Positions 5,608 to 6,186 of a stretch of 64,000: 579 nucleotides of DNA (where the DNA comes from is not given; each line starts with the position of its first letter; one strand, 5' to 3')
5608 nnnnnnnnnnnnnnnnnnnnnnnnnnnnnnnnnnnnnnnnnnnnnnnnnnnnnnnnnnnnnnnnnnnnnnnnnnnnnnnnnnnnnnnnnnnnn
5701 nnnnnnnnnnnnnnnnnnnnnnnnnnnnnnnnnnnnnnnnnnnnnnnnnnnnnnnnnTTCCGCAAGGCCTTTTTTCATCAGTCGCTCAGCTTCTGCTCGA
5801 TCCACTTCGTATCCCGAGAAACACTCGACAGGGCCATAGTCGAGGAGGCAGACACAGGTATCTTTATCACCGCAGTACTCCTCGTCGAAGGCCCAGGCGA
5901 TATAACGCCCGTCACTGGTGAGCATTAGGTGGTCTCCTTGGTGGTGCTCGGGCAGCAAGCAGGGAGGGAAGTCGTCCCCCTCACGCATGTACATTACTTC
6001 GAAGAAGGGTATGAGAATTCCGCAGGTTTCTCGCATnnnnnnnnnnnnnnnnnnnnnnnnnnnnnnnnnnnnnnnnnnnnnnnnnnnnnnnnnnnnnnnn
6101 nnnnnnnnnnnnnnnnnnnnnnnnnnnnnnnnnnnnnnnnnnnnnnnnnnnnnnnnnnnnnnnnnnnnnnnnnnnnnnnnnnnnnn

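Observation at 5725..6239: Antisense small Cys/His protein gene between rplE and rpsN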

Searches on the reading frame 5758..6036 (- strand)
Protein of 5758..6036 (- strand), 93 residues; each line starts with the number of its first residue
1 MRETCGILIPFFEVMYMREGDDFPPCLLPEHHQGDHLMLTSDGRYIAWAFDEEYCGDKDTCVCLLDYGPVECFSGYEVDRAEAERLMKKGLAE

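Call 6: search_protein_families(library=pfam, proteins=[window:5758-6036:-], max_evalue=10)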
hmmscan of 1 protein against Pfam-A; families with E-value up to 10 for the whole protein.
seq(93 aa): 0 families

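Call 7: search_protein_families(library=phrogs, proteins=[window:5758-6036:-], max_evalue=10)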
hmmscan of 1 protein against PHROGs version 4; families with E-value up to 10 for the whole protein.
seq(93 aa): 0 families

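Call 8: find_homologous_proteins(query=window:5758-6036:-, max_evalue=1)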
Query seq(93 aa) (93 aa): 1 proteins with E <= 1 among 1 candidates.
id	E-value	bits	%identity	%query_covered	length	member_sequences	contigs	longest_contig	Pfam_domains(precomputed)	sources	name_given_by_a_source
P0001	5.5e-31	124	100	60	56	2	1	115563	-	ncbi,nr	ncbi:MAG: hypothetical protein KBD50_01910 [Candidatus Pacebacteria bacterium]|nr:hypothetical prote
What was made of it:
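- The word-index protein search found only the genome's own entry (call 8).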

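Call 10: find_encoding_contigs(protein=P0001, flank=10000)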
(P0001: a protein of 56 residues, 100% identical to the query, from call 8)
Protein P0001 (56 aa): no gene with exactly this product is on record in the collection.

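Call 31: predict_structure(protein=window:5758-6036:-)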
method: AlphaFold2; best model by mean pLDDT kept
length: 93 residues; sequences in the alignment: 1
mean_pLDDT: 44.7   pTM: 0.35
mean pLDDT of the five models: 44.7, 40.4, 38.5, 38.5, 33.5
residues with pLDDT >= 90: 0; 70-90: 0; 50-70: 35; < 50: 58
segments of 3 or more residues with pLDDT < 50: 1-35, 39-41, 66-71, 75-80, 89-93
pLDDT, mean of each block of 10 residues (from residue 1): 31 33 35 44 54 59 51 48 50 37
secondary structure, 60 per line:
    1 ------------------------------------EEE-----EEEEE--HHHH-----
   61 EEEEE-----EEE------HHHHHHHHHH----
elements in order: E37-39 E45-49 H52-55 E61-65 E71-73 H80-89
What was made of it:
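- Tried and rejected: AlphaFold without an alignment (call 31). pLDDT was 45, so the model was unusable.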

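Call 41: find_related_loci(query=window:5758-6036:-, collection=metagenome_contigs, flank=4000)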
Query window:5758-6036:- (93 aa) in metagenome_contigs; peptide patterns used: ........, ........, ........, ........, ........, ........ (x = any residue, [..] = any of these).
203 stretches matched a pattern; 2 encode a relative of the query (tblastn E <= 1e-3); 2 distinct loci.
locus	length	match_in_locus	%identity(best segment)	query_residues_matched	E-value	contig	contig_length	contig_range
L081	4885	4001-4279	43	1-93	1e-22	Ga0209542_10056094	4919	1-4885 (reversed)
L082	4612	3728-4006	43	1-93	1e-22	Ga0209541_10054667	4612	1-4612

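Call 42: find_related_loci(query=window:5758-6036:-, collection=viral_contigs, flank=4000)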
Query window:5758-6036:- (93 aa) in viral_contigs; peptide patterns used: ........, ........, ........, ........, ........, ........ (x = any residue, [..] = any of these).
25 stretches matched a pattern, but none encodes a relative of the query by tblastn (E <= 1e-3).
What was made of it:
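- There is no consistent partner gene, no mobile-element genes or repeats beside it, and no viral homologue (call 42).
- Tried and rejected: No relative of the protein was found (call 42).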

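Call 45: search_protein_representatives(protein=window:5758-6036:-)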
Query: 93 residues. Proteins with E-value up to 0.001 (for the whole library): 62; up to 1e-10: 6; up to 1e-30: 2. The best 62 are listed.
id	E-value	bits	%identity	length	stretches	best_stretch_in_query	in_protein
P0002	9.7e-35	134.7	61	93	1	1-92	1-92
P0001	1.8e-31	124.2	100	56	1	38-93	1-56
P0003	8.6e-21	89.9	46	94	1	2-90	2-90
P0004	2.2e-17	78.9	51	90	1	2-86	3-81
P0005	4.9e-16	74.6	43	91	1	4-87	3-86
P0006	6.7e-16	74.2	49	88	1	24-91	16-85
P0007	4.0e-10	55.6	38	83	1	20-88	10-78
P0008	9.0e-10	54.5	45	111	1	18-87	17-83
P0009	5.5e-09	52.0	40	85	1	4-88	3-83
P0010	8.2e-09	51.4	43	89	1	5-89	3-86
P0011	2.9e-08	49.6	33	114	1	3-81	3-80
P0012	1.4e-07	47.4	33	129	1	4-81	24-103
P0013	2.4e-07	46.7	41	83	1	5-80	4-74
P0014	4.6e-07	45.8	47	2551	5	36-52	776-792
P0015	4.9e-07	45.7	44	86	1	4-89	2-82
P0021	4.4e-06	42.6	35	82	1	2-90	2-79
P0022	6.8e-06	42.0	39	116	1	4-86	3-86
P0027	2.0e-05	40.6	39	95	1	2-87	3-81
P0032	4.2e-05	39.5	35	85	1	1-89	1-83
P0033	6.2e-05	38.9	37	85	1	2-67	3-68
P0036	7.2e-05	38.7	35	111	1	5-89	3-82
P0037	7.9e-05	38.6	31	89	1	3-88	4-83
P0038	8.3e-05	38.6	38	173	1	4-65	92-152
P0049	3.9e-04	36.4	31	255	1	3-89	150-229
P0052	4.8e-04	36.1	28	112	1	2-55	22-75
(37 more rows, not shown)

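Call 49: search_protein_families(library=pfam, alignment_id=A4, max_evalue=1)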
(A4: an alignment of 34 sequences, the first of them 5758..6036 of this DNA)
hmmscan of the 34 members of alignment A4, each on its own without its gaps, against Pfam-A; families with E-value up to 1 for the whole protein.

A. member 1, window:5758-6036:- (93 aa): 0 families

B. families by the number of members that match (of 34 scanned): 4 families
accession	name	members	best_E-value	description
PF18804.6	CxC3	1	0.027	CxC3 like cysteine cluster associated with KDZ transposases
PF06200.19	tify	1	0.038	tify domain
PF22906.1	GULLO2-like_3rd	1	0.056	L-gulonolactone oxidase 2-like, C-terminal domain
PF03891.20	DUF333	1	0.065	Domain of unknown function (DUF333)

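Call 50: search_solved_structures(query=A4, max_evalue=10)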
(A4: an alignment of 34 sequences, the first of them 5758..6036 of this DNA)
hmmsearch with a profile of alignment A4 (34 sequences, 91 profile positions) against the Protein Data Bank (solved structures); distinct sequences matched with E-value up to 10: 0.
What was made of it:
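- On Proteins with a solved structure or a known fold: The profile of A4 against PDB sequences gives 0 hits at E<=10 (call 50).
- Closest known: Small zinc-binding modules. Different: No Pfam or PDB sequence match exists (calls 49, 50).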

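Call 51: list_cluster_members(proteins=[P0002, P0003, P0004, P0005, P0007, P0009, P0010, P0021, P0027, P0032])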
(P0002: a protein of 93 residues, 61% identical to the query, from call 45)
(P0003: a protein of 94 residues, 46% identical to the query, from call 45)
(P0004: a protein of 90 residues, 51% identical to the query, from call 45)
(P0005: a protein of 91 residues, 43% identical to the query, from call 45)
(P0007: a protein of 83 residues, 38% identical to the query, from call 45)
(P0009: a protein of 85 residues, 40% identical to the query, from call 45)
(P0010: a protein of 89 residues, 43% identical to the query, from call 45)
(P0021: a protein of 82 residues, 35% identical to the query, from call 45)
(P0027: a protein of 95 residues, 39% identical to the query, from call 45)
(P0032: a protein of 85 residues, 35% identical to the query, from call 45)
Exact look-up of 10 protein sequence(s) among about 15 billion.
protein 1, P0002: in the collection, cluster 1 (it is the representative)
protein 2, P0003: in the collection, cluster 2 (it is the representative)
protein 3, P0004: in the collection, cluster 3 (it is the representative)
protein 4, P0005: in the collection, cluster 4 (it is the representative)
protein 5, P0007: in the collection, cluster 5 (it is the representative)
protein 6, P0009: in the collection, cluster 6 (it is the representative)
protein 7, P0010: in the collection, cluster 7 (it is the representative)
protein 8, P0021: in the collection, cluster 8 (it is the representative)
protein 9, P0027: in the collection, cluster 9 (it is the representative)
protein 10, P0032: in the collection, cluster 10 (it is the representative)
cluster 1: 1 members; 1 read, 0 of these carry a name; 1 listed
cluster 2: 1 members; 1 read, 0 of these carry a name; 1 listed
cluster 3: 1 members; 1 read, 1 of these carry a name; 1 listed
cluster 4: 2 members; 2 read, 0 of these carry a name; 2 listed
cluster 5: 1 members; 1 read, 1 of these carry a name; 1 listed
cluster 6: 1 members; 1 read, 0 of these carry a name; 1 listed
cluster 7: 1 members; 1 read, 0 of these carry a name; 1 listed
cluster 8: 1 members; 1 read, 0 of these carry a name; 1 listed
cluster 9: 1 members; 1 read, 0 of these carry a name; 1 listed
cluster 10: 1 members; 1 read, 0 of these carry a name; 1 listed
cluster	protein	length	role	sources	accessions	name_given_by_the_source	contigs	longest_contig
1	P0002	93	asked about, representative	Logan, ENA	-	-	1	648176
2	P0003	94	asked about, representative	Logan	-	-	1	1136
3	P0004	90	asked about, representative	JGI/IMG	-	hypothetical protein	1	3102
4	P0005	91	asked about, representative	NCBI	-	-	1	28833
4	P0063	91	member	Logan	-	-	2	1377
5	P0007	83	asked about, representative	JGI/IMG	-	hypothetical protein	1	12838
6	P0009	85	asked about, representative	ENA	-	-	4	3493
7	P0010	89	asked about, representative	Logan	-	-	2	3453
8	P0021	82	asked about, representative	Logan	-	-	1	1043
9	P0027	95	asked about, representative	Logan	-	-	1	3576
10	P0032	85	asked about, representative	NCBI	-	-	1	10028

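Call 52: find_encoding_contigs(protein=P0002, flank=5000, max_places=3)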
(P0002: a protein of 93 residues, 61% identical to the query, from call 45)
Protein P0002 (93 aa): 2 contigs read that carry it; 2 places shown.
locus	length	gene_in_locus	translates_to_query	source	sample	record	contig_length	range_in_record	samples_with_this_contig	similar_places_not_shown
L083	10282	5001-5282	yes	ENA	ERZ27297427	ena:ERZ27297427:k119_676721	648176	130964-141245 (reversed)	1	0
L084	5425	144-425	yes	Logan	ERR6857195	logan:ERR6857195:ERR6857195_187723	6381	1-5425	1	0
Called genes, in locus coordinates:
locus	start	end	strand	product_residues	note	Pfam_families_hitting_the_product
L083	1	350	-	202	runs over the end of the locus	PF00406:ADK, PF13207:AAA_17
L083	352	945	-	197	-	PF00625:Guanylate_kin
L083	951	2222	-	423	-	PF00344:SecY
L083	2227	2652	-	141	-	PF00828:Ribosomal_L27A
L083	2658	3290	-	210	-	PF00333:Ribosomal_S5, PF03719:Ribosomal_S5_C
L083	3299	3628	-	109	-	PF00861:Ribosomal_L18p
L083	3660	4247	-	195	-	PF00347:Ribosomal_L6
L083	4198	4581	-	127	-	PF00410:Ribosomal_S8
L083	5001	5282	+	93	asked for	-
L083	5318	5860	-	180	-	PF00281:Ribosomal_L5, PF00673:Ribosomal_L5_C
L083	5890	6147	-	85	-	PF00467:KOW (weak), PF17136:ribosomal_L24 (weak)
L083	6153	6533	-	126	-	PF00238:Ribosomal_L14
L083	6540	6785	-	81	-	PF00366:Ribosomal_S17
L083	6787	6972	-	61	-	PF00831:Ribosomal_L29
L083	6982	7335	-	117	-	PF00252:Ribosomal_L16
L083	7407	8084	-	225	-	PF07650:KH_2, PF00189:Ribosomal_S3_C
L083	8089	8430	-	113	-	PF00237:Ribosomal_L22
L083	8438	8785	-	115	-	PF00203:Ribosomal_S19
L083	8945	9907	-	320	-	PF01259:SAICAR_synt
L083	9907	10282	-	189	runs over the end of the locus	PF00731:AIRC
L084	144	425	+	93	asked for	-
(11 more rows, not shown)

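Call 53: find_encoding_contigs(protein=P0005, flank=5000, max_places=2)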
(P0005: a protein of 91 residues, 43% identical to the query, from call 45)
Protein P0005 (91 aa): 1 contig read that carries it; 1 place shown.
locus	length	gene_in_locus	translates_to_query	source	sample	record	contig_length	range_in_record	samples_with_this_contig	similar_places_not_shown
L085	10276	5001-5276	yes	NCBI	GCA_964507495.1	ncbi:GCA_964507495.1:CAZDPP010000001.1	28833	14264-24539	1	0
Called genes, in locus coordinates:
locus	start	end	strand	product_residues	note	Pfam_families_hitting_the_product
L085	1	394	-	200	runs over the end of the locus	PF00406:ADK, PF02223:Thymidylate_kin (faint), PF13207:AAA_17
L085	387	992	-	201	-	PF00625:Guanylate_kin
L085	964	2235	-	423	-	PF00344:SecY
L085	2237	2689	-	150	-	PF00828:Ribosomal_L27A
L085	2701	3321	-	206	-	PF00333:Ribosomal_S5, PF03719:Ribosomal_S5_C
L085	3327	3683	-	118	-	PF00861:Ribosomal_L18p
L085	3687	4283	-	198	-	PF00347:Ribosomal_L6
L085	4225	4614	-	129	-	PF00410:Ribosomal_S8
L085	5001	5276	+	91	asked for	-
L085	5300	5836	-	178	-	PF00281:Ribosomal_L5, PF00673:Ribosomal_L5_C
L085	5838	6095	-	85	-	PF00467:KOW (weak), PF17136:ribosomal_L24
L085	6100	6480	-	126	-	PF00238:Ribosomal_L14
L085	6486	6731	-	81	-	PF00366:Ribosomal_S17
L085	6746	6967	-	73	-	PF00831:Ribosomal_L29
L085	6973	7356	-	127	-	PF00252:Ribosomal_L16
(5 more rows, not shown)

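Call 54: find_encoding_contigs(protein=P0007, flank=5000, max_places=2)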
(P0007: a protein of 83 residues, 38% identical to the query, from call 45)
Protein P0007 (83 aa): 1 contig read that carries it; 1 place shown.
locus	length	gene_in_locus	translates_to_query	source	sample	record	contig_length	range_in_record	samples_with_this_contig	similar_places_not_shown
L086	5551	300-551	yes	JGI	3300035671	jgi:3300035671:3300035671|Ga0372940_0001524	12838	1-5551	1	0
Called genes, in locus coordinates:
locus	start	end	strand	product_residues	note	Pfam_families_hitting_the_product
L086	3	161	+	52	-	?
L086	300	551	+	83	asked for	-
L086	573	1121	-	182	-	PF00281:Ribosomal_L5, PF00673:Ribosomal_L5_C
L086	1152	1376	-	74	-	PF00467:KOW (weak), PF17136:ribosomal_L24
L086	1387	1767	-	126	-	PF00238:Ribosomal_L14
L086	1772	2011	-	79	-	PF00366:Ribosomal_S17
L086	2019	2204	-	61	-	PF00831:Ribosomal_L29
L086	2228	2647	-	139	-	PF00252:Ribosomal_L16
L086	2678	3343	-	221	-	PF07650:KH_2, PF00189:Ribosomal_S3_C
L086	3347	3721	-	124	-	PF00237:Ribosomal_L22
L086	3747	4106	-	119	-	PF00203:Ribosomal_S19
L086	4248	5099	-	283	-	PF00181:Ribosomal_L2_N, PF03947:Ribosomal_L2_C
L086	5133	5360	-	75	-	PF00276:Ribosomal_L23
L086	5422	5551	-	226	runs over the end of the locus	PF00573:Ribosomal_L4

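Call 55: find_encoding_contigs(protein=P0032, flank=5000, max_places=2)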
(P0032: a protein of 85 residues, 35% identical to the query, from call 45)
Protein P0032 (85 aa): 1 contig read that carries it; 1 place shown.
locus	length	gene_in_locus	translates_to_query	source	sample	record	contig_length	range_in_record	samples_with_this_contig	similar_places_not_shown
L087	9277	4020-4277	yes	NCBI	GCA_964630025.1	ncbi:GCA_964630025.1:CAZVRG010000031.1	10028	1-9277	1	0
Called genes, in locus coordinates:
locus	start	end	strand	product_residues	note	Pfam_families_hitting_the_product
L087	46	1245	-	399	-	-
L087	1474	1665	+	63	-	-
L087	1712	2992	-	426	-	PF01071:GARS_A, PF02843:GARS_C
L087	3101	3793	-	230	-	-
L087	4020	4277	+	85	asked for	-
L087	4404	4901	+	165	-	-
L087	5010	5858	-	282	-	PF00413:Peptidase_M10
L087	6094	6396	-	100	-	-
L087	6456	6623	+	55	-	-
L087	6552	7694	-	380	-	PF04909:Amidohydro_2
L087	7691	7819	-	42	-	-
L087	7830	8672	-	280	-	PF01551:Peptidase_M23 (weak)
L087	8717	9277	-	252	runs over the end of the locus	PF04480:DUF559 (weak), PF18741:MTES_1575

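Call 56: search_protein_families(library=pfam, proteins=[P0049, P0038, P0012, P0011, P0008, P0022, P0036, P0052], max_evalue=0.1)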
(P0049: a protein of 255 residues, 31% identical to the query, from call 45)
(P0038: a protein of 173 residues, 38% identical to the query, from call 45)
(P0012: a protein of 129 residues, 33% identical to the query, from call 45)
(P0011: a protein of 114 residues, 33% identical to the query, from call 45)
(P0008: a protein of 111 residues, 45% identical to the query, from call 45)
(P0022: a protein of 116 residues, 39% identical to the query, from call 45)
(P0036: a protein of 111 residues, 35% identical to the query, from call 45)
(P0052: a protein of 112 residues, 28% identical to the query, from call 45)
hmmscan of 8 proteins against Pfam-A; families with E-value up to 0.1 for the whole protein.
P0049 (255 aa): 0 families

P0038 (173 aa): 0 families

P0012 (129 aa): 0 families

P0011 (114 aa): 0 families

P0008 (111 aa): 0 families

P0022 (116 aa): 0 families

P0036 (111 aa): 0 families

P0052 (112 aa): 0 families

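Call 57: find_encoding_contigs(protein=P0004, flank=4000, max_places=2)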
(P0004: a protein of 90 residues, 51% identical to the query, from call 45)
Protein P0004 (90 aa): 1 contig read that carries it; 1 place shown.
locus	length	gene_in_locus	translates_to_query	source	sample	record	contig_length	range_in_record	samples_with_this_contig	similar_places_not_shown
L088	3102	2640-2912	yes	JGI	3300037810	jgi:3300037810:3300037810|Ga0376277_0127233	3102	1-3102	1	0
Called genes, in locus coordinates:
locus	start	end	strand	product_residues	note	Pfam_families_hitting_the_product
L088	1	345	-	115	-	?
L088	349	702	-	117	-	PF00861:Ribosomal_L18p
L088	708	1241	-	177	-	PF00347:Ribosomal_L6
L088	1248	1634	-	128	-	PF00410:Ribosomal_S8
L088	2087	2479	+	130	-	-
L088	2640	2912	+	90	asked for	-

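Call 58: find_encoding_contigs(protein=P0009, flank=4000, max_places=3)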
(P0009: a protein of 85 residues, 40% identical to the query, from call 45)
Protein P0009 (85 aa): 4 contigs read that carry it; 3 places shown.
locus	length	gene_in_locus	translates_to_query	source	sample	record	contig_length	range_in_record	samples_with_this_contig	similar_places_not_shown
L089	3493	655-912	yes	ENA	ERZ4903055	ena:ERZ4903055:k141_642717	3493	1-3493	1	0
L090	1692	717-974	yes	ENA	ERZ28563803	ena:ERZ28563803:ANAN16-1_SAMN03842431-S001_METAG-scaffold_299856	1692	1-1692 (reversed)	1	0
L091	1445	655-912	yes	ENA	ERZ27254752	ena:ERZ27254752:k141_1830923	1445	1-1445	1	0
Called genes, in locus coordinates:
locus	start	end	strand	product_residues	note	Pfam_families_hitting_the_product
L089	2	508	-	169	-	?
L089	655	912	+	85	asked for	-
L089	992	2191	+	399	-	PF13439:Glyco_transf_4, PF13579:Glyco_trans_4_4, PF00534:Glycos_transf_1, PF13692:Glyco_trans_1_4, PF13524:Glyco_trans_1_2 (weak), PF20706:GT4-conflict (faint)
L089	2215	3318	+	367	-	PF13439:Glyco_transf_4, PF13579:Glyco_trans_4_4 (faint), PF00534:Glycos_transf_1, PF13692:Glyco_trans_1_4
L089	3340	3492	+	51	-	?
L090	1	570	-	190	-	?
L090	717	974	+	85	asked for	-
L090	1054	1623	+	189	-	-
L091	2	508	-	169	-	?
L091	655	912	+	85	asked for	-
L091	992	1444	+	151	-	?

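Call 67: find_homologous_proteins(query=A4, max_evalue=0.001)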
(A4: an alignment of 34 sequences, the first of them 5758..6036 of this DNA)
Query A4 (34 sequences) (93 aa, profile of the alignment): 8 proteins with E <= 0.001 among 193 candidates.
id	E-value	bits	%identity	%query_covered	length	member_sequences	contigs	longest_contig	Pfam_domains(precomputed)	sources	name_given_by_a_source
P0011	1.9e-20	90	35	88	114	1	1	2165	-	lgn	-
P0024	2.3e-20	90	31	92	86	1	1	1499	-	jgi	jgi:hypothetical protein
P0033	4.2e-20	89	37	69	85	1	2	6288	-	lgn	-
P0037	6.8e-20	89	27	95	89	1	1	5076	-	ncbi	-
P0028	1.5e-17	81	33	92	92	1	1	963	-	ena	-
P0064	2.4e-16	77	39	94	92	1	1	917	-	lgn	-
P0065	4.0e-15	73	35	67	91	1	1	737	-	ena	-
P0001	4.7e-9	54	100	60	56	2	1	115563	-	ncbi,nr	ncbi:MAG: hypothetical protein KBD50_01910 [Candidatus Pacebacteria bacterium]|nr:hypothetical prote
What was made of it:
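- Tried and rejected: Word-index homology search with the 93-aa protein (call 8), repeated with the family profile (call 67).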

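Call 68: find_encoding_contigs(protein=P0037, flank=4000, max_places=2)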
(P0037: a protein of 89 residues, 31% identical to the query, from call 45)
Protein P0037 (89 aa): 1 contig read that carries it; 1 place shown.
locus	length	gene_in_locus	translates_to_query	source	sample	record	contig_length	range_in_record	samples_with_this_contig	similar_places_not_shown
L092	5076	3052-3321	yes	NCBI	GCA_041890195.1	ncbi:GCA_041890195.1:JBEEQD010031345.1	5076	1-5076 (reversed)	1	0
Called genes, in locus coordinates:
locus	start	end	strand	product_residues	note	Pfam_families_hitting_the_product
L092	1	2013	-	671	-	?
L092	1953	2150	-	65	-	-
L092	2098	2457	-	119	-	-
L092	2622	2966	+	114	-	-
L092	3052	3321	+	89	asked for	-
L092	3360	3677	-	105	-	-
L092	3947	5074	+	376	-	?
